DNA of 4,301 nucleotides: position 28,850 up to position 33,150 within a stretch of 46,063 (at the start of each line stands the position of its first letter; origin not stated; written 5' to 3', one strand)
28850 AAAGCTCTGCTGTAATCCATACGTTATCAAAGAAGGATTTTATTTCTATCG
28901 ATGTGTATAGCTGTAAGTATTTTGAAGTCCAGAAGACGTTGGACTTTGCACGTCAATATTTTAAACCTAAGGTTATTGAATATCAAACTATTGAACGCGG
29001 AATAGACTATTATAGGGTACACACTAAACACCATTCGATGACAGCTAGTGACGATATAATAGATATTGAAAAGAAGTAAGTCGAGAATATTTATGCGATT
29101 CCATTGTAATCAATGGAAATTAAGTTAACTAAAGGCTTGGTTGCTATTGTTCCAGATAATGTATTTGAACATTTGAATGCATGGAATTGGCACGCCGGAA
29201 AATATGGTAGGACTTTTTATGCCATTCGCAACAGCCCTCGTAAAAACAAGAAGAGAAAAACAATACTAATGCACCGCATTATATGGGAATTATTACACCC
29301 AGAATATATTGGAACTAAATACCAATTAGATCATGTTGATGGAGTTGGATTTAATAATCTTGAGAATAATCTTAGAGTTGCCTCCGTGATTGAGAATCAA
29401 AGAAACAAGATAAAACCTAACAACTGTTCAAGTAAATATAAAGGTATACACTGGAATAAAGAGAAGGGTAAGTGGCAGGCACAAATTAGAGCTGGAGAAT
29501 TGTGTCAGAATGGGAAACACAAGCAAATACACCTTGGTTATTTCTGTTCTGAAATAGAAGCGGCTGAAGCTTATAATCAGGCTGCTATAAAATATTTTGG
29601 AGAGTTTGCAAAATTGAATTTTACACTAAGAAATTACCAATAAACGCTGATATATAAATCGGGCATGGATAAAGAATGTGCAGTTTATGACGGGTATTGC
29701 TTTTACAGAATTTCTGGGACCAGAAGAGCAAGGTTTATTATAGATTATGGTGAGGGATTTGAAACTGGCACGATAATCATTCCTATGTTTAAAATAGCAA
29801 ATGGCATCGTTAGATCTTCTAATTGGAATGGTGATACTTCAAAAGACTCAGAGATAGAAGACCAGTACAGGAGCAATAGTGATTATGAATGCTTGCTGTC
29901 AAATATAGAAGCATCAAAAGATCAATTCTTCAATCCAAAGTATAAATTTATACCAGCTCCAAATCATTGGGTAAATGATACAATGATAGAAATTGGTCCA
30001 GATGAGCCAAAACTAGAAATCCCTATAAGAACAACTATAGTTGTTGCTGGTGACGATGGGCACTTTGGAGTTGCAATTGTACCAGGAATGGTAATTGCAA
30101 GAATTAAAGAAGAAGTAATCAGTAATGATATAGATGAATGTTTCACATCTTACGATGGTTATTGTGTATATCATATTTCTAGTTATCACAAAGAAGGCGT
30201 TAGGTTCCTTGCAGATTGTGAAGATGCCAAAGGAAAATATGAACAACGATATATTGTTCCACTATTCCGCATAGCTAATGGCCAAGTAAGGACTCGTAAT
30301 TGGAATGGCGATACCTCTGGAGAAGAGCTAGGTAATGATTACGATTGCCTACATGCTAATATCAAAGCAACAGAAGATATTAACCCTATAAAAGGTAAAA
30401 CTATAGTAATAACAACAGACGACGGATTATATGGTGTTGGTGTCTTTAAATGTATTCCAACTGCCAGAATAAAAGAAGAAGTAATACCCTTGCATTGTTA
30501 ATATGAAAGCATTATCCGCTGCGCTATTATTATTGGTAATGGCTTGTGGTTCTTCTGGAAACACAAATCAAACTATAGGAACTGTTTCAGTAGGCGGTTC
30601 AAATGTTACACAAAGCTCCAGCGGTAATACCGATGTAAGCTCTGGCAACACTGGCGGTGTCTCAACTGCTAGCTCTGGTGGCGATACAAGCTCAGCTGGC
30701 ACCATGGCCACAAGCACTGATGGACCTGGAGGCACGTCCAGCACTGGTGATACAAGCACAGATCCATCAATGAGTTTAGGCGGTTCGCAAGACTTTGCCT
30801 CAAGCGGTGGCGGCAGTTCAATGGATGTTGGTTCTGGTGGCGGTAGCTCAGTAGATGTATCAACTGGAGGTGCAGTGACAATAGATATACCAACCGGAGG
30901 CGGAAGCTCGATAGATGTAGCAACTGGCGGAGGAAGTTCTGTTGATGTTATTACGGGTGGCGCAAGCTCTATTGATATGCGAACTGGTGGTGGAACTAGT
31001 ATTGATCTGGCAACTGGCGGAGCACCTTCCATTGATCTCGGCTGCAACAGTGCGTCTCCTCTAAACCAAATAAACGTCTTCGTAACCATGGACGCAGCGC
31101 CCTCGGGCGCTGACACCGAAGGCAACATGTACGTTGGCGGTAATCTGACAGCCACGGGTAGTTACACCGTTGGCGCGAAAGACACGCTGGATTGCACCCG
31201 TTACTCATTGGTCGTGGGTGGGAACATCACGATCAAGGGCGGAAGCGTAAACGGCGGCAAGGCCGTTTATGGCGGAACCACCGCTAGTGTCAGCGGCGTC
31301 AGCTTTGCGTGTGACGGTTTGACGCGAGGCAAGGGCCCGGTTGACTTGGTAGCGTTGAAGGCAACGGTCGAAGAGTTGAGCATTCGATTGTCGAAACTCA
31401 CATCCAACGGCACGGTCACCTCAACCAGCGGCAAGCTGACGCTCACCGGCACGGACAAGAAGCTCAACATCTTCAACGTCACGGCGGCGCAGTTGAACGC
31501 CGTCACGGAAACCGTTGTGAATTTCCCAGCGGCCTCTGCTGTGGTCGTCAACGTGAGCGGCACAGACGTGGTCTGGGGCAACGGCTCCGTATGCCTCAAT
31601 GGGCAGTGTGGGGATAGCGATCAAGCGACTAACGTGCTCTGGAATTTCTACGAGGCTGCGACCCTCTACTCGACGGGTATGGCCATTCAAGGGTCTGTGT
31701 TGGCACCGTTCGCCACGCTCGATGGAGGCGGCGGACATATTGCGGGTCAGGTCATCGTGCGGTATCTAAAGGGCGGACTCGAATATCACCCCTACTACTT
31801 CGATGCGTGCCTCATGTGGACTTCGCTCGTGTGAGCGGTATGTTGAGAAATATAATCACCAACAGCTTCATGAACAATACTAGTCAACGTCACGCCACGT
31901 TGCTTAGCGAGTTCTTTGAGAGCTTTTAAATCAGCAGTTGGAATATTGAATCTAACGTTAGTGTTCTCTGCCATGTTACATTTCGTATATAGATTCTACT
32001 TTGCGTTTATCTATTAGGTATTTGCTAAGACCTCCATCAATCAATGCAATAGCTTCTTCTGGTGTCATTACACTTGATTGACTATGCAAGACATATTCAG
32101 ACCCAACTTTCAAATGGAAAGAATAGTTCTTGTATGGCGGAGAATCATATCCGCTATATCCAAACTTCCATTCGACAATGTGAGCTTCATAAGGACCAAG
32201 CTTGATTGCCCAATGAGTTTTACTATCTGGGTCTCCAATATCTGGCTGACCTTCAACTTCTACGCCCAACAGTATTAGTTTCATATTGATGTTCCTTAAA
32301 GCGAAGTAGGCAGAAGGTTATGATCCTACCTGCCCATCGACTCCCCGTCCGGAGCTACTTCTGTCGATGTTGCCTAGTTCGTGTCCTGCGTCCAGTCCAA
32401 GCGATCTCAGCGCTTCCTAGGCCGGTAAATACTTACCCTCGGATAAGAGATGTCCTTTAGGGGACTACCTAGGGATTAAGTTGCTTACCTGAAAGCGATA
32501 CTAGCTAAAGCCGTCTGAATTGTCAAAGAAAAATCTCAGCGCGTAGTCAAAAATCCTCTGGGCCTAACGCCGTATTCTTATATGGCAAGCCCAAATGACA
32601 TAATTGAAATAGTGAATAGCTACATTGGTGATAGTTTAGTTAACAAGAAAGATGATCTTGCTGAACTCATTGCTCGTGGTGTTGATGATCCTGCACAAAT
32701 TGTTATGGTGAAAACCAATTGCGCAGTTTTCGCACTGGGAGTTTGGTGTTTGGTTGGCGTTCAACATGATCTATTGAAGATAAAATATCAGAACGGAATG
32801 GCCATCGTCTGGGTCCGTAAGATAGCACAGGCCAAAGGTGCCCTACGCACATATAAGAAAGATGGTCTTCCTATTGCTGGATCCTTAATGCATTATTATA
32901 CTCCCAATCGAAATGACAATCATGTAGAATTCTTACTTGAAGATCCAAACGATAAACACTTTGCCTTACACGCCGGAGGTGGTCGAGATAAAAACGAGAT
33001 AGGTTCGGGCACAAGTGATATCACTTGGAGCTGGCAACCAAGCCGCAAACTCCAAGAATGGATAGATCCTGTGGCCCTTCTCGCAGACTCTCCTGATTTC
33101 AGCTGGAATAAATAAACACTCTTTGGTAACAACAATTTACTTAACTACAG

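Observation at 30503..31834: Lipoprotein gene that is compositionally chimeric: low-GC signal/repeat half, high-GC C-terminal domain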

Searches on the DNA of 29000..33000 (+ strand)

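Call 8: search_dna_similar(query=window:29000-33000:+, collection=phages, mode=distant)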
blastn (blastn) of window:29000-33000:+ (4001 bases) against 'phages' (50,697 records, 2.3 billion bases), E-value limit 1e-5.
No match.

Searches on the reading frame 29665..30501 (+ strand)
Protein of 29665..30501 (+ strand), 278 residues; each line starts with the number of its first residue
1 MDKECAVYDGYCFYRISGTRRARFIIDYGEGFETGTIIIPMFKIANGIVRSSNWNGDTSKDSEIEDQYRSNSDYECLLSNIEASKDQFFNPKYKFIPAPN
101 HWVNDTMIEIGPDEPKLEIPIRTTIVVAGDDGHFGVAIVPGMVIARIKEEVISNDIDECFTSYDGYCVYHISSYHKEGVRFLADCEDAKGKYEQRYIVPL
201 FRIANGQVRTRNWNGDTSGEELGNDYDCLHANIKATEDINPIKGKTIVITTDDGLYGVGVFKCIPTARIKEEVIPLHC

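Call 6: search_protein_families(library=pfam, proteins=[window:29665-30501:+], max_evalue=0.1)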
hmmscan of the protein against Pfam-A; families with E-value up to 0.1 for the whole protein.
window:29665-30501:+ (278 aa): 0 families

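Call 71: list_cluster_members(proteins=[P0005, window:30503-31834:+, window:29665-30501:+])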
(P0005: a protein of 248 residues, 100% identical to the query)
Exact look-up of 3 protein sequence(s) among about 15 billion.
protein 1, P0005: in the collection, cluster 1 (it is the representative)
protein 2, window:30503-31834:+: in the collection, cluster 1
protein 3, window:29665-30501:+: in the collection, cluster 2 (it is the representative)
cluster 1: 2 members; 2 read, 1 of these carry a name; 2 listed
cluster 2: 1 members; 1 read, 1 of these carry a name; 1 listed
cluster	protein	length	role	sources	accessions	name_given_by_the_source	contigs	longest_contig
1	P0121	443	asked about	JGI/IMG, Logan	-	-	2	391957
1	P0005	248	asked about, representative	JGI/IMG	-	choice-of-anchor A domain-containing protein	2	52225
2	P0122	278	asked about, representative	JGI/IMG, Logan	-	hypothetical protein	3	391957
